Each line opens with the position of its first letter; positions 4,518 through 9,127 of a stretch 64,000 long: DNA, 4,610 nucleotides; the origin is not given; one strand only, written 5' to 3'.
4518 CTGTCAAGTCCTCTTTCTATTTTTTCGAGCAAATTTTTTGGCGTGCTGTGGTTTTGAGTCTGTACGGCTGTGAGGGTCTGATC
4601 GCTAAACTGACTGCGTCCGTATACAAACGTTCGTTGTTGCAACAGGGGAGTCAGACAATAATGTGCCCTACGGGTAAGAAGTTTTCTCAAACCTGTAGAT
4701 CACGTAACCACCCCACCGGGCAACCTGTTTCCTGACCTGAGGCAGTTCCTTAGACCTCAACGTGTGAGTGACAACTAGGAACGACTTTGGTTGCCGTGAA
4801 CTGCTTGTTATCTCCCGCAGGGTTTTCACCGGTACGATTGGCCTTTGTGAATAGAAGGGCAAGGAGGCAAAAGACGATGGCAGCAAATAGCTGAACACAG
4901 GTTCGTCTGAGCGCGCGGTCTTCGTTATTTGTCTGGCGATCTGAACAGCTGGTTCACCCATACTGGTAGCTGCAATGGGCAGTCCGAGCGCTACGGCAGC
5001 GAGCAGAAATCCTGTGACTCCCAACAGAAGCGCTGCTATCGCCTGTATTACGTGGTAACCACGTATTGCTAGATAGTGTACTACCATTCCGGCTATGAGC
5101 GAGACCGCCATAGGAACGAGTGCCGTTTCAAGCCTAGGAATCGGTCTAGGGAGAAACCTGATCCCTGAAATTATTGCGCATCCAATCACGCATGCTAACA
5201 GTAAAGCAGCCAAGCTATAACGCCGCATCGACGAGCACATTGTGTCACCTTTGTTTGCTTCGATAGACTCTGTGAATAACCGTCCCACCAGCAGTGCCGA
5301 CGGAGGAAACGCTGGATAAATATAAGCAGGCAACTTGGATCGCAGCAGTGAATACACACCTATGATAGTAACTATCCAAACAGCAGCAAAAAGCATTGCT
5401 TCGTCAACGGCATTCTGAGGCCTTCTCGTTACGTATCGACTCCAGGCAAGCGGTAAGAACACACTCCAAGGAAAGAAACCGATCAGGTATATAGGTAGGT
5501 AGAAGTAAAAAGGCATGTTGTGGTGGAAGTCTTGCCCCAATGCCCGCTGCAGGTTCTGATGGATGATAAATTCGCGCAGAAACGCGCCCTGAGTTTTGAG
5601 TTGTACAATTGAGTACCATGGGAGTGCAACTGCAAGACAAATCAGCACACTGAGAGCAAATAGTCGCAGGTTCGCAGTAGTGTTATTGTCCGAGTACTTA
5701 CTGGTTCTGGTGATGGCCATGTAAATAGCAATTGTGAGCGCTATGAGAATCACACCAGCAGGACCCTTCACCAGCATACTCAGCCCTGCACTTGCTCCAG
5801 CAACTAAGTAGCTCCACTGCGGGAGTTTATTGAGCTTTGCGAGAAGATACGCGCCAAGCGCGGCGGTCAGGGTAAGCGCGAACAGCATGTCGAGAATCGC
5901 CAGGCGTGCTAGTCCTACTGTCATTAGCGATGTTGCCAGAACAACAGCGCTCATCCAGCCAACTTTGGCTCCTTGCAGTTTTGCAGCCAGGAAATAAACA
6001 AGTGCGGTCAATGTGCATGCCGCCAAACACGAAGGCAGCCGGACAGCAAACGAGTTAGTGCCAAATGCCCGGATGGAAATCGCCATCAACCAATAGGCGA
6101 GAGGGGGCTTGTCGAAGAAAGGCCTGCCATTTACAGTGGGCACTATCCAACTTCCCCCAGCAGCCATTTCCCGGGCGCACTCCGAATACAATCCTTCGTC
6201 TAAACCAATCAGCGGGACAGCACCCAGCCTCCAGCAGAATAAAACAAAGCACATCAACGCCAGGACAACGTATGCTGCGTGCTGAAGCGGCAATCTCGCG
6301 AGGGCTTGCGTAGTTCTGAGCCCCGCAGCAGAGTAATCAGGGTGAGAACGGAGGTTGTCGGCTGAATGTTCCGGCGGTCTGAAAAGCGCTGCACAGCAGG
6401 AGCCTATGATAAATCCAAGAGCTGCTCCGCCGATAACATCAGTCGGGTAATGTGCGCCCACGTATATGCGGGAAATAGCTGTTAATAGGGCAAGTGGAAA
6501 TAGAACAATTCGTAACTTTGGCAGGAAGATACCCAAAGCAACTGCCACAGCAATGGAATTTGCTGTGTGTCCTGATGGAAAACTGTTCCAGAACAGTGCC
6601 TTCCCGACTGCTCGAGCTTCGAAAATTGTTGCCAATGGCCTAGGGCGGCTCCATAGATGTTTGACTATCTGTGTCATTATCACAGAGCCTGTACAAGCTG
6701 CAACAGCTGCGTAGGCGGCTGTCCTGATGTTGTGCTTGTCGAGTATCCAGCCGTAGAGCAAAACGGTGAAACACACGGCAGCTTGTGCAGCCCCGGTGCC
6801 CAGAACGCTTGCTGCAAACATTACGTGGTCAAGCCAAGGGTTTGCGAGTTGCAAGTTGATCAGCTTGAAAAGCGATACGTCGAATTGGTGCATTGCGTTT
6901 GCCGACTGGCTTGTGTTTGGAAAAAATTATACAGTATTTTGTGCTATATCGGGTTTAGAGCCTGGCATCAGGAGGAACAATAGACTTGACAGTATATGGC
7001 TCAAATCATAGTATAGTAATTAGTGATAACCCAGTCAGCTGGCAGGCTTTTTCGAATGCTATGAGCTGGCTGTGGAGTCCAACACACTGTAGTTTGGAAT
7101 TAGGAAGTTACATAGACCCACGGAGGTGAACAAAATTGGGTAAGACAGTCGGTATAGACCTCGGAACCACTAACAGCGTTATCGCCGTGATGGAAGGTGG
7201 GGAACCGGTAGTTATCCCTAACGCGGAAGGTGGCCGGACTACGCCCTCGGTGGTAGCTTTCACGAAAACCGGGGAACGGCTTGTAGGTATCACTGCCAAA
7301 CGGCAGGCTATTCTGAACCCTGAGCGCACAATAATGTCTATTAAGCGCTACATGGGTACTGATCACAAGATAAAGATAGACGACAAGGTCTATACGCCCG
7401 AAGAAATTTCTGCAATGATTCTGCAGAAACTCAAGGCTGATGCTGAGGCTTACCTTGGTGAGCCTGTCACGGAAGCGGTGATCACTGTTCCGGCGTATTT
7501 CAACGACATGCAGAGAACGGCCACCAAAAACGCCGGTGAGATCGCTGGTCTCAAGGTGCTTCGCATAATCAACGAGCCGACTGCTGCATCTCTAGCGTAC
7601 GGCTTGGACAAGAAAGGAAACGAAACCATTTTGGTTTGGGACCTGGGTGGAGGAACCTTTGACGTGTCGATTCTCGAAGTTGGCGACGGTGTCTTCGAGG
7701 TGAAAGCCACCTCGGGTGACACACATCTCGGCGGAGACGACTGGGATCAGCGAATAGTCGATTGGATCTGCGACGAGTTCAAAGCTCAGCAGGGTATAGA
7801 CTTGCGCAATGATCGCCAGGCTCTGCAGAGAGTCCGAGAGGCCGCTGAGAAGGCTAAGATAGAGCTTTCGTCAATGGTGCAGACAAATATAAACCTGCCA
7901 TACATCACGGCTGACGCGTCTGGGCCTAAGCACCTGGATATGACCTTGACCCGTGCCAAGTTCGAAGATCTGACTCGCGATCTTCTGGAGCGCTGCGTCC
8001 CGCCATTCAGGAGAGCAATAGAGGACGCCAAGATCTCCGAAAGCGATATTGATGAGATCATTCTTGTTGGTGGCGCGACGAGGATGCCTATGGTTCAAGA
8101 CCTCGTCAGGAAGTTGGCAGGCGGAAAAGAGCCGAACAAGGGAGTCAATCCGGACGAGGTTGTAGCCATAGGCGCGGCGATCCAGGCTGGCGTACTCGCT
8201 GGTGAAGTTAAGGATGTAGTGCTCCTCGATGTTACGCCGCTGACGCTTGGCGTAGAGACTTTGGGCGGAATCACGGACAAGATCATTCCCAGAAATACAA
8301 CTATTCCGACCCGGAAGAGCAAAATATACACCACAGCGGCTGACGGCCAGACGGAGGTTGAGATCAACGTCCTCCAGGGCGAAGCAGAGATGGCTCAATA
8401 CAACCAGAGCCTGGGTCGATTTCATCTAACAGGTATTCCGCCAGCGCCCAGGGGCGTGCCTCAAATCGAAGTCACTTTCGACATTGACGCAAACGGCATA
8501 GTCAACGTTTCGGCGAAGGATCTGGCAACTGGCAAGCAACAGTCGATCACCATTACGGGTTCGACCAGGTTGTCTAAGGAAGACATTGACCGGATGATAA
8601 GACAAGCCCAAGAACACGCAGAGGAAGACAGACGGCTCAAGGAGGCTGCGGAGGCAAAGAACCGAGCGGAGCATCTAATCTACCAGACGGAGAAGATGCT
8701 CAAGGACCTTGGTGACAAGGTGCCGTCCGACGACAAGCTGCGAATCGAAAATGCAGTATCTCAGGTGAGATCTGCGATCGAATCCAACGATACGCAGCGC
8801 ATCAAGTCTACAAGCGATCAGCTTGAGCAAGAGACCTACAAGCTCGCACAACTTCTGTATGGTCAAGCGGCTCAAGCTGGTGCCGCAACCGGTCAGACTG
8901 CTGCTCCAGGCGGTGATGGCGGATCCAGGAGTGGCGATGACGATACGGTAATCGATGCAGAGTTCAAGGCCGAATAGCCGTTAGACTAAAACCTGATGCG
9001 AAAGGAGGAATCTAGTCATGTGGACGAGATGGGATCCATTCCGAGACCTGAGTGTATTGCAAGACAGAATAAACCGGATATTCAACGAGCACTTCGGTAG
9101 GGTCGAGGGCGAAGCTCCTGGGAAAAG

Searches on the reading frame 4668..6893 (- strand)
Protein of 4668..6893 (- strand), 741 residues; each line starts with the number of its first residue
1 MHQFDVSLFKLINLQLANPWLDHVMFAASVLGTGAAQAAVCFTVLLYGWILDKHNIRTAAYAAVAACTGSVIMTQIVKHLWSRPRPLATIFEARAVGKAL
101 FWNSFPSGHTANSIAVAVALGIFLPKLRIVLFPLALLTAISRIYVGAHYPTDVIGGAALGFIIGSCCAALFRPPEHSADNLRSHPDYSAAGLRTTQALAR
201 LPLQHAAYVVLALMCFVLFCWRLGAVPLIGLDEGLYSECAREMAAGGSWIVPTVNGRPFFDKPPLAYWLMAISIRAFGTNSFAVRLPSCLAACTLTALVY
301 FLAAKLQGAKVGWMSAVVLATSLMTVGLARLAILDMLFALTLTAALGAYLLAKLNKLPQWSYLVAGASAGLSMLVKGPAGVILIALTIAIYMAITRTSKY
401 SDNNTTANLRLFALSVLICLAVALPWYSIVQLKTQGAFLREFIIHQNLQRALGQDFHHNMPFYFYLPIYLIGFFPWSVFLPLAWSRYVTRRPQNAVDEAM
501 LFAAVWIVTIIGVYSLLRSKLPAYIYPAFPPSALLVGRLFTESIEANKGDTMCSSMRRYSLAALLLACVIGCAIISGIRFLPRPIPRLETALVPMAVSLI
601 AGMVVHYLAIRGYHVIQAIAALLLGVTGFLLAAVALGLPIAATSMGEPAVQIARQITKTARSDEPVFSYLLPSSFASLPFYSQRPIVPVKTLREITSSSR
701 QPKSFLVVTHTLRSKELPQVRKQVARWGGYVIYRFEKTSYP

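Call 65: search_protein_families(library=pfam, proteins=[window:4668-6893:-], max_evalue=0.00001)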
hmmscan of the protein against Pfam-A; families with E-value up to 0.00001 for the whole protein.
window:4668-6893:- (741 aa): 3 families
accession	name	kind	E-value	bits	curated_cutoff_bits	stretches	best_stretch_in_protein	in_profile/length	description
PF01569.27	PAP2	-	2.1e-22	79.7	27.2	1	63-168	5-122/130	PAP2 superfamily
PF13231.12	PMT_2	-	1.5e-18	68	26.1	1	261-426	1-160/160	Dolichyl-phosphate-mannose-protein mannosyltransferase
PF14378.12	PAP2_3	-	4e-07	30.5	27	1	16-163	18-187/190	PAP2 superfamily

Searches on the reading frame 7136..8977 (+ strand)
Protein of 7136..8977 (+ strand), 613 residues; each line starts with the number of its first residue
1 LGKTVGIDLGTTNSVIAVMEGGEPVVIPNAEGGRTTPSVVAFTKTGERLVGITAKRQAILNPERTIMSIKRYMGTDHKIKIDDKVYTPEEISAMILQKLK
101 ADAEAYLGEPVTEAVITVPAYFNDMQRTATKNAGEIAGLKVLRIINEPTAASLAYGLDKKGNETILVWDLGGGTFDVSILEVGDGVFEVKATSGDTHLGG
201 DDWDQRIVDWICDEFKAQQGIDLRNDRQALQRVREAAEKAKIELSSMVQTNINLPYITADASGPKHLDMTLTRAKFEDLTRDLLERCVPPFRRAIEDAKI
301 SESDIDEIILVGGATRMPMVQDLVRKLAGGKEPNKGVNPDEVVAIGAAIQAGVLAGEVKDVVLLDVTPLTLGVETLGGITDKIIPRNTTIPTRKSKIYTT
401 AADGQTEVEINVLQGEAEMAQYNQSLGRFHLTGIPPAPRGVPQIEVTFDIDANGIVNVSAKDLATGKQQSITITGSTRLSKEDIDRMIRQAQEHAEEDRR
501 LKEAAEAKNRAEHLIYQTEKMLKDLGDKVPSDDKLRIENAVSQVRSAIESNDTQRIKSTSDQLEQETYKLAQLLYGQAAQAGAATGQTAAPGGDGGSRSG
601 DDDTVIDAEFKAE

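Call 65: search_protein_families(library=pfam, proteins=[window:7136-8977:+], max_evalue=0.00001)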
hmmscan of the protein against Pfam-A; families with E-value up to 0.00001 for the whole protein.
window:7136-8977:+ (613 aa): 2 families
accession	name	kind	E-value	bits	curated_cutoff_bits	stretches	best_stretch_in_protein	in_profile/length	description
PF00012.26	HSP70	-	1e-250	833.6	20.6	1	5-575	2-598/599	Hsp70 protein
PF06723.19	MreB_Mbl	-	9.1e-18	64.6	27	1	3-236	2-214/327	MreB/Mbl protein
